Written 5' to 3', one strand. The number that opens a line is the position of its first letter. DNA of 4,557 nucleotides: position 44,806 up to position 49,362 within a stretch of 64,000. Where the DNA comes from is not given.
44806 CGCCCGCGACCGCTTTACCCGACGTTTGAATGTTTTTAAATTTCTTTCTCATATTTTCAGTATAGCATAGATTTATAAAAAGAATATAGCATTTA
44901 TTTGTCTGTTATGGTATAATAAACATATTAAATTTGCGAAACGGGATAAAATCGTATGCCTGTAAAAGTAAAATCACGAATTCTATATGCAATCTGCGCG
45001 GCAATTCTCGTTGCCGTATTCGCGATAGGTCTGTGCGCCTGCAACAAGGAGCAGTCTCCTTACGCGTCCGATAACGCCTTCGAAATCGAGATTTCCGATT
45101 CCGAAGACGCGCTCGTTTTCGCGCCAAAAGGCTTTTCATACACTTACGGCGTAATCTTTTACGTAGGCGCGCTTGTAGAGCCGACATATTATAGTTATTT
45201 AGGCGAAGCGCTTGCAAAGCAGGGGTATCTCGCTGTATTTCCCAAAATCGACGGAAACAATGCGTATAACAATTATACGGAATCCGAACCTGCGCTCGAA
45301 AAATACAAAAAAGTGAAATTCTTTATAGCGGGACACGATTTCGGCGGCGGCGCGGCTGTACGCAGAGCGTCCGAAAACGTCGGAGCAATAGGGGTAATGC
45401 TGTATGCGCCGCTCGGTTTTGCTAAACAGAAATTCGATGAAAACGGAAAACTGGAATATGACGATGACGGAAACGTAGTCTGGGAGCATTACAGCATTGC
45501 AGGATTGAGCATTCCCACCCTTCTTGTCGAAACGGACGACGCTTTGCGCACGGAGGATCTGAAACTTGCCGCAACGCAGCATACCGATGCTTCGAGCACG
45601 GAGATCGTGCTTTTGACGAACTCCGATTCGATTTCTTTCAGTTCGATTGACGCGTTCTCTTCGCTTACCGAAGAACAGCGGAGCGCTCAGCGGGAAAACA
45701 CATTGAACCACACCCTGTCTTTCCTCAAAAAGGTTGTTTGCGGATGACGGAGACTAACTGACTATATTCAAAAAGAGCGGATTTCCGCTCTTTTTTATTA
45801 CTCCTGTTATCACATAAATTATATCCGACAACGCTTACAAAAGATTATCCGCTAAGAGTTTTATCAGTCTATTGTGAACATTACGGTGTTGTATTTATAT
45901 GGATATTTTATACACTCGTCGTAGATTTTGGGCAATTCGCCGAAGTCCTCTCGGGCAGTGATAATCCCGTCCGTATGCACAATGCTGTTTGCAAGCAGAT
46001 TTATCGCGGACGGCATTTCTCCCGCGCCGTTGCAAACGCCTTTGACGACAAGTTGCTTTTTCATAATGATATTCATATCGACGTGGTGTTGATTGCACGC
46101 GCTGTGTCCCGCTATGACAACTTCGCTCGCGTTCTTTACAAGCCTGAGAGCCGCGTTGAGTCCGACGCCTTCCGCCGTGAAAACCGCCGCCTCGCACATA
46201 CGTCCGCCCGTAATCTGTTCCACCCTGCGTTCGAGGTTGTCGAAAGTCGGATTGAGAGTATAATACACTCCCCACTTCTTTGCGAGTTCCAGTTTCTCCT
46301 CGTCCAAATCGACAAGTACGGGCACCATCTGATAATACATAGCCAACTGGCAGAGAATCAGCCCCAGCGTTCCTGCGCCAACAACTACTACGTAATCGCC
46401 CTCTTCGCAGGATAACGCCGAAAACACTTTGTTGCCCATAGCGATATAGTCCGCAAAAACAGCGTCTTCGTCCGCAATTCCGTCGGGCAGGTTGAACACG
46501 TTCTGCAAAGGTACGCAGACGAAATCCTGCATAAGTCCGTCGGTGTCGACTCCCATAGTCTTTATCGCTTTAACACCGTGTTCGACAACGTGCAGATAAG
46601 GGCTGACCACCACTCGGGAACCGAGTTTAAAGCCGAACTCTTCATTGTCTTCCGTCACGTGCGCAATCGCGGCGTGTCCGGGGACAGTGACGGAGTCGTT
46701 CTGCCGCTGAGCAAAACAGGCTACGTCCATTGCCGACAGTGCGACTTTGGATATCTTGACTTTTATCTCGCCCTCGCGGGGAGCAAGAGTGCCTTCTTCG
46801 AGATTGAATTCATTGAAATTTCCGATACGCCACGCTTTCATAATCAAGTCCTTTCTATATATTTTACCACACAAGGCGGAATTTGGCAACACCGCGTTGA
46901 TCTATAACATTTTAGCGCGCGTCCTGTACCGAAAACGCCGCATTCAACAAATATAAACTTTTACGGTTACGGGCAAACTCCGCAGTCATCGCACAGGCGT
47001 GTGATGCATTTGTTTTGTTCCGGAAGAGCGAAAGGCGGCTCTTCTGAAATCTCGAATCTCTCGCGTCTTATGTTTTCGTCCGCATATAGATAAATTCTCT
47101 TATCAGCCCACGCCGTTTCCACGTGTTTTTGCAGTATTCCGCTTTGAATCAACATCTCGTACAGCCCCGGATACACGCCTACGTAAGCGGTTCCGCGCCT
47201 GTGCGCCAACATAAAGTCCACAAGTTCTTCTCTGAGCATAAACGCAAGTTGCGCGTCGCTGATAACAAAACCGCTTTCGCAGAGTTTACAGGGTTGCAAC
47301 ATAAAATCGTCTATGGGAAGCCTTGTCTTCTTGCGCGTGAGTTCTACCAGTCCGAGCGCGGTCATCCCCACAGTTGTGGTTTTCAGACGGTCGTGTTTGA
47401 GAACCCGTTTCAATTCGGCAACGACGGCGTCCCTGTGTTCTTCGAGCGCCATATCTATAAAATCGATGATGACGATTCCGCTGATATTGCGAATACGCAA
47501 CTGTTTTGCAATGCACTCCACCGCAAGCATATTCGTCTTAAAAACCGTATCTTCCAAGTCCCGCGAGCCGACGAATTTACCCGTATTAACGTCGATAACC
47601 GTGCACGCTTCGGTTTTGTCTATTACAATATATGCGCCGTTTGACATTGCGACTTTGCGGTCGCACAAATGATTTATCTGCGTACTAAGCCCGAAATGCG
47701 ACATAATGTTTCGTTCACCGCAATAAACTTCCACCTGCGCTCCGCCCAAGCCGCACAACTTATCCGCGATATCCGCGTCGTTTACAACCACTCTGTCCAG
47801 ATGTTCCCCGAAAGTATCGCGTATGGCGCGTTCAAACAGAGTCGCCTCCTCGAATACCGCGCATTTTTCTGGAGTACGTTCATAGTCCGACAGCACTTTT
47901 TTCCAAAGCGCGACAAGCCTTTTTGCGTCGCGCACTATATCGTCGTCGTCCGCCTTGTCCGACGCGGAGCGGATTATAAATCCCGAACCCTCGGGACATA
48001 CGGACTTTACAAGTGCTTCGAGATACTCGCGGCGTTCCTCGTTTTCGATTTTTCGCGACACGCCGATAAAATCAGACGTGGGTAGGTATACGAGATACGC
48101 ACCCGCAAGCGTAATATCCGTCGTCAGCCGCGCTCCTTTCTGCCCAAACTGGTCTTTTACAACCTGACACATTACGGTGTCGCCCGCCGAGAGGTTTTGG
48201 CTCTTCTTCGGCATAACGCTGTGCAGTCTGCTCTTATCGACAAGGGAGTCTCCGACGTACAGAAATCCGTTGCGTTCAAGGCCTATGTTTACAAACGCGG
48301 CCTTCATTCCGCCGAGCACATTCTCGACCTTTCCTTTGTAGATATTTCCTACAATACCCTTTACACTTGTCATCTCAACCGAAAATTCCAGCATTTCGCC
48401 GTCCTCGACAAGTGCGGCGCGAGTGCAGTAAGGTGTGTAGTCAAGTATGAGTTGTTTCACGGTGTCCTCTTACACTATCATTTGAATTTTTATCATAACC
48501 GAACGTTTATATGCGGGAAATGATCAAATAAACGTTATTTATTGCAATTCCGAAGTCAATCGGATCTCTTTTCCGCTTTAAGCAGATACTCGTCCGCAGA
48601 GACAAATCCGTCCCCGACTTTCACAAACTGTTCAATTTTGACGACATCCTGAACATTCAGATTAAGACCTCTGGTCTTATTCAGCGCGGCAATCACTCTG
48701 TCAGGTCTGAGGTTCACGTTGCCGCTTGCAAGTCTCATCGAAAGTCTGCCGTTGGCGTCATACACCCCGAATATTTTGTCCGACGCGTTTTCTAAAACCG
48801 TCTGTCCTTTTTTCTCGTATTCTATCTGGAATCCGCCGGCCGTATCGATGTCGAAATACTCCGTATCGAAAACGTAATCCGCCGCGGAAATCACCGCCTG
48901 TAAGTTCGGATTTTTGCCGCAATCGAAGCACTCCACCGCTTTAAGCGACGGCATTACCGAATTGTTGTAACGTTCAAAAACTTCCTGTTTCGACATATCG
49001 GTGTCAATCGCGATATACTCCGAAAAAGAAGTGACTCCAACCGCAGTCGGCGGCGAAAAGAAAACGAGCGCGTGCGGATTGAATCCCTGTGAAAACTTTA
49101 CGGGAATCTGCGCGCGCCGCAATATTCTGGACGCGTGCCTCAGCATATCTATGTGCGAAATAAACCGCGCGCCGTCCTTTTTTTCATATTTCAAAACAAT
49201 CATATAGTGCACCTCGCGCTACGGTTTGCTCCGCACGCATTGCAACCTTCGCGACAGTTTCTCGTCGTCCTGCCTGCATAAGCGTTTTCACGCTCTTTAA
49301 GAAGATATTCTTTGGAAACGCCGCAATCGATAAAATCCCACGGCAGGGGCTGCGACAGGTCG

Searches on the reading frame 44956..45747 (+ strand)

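Call 41: search_protein_families(library=pfam, proteins=[window:44956-45747:+], max_evalue=0.01)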
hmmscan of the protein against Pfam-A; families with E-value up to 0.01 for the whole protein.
window:44956-45747:+ (263 aa): 1 family
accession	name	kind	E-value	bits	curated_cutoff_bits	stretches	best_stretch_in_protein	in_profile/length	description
PF12695.13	Abhydrolase_5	-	7.5e-14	52.3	27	1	65-151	1-88/164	Alpha/beta hydrolase family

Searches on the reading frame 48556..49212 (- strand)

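Call 19: search_protein_families(library=ncbifam, proteins=[window:48556-49212:-], max_evalue=0.00001)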
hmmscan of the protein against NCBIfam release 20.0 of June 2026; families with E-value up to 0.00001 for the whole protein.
window:48556-49212:- (218 aa): 1 family
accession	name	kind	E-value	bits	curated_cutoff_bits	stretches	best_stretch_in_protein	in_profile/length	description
TIGR03936.1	sam_1_link_chp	equivalog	3.1e-34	118.5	71.9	1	5-195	2-208/209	TIGR03936 family radical SAM-associated protein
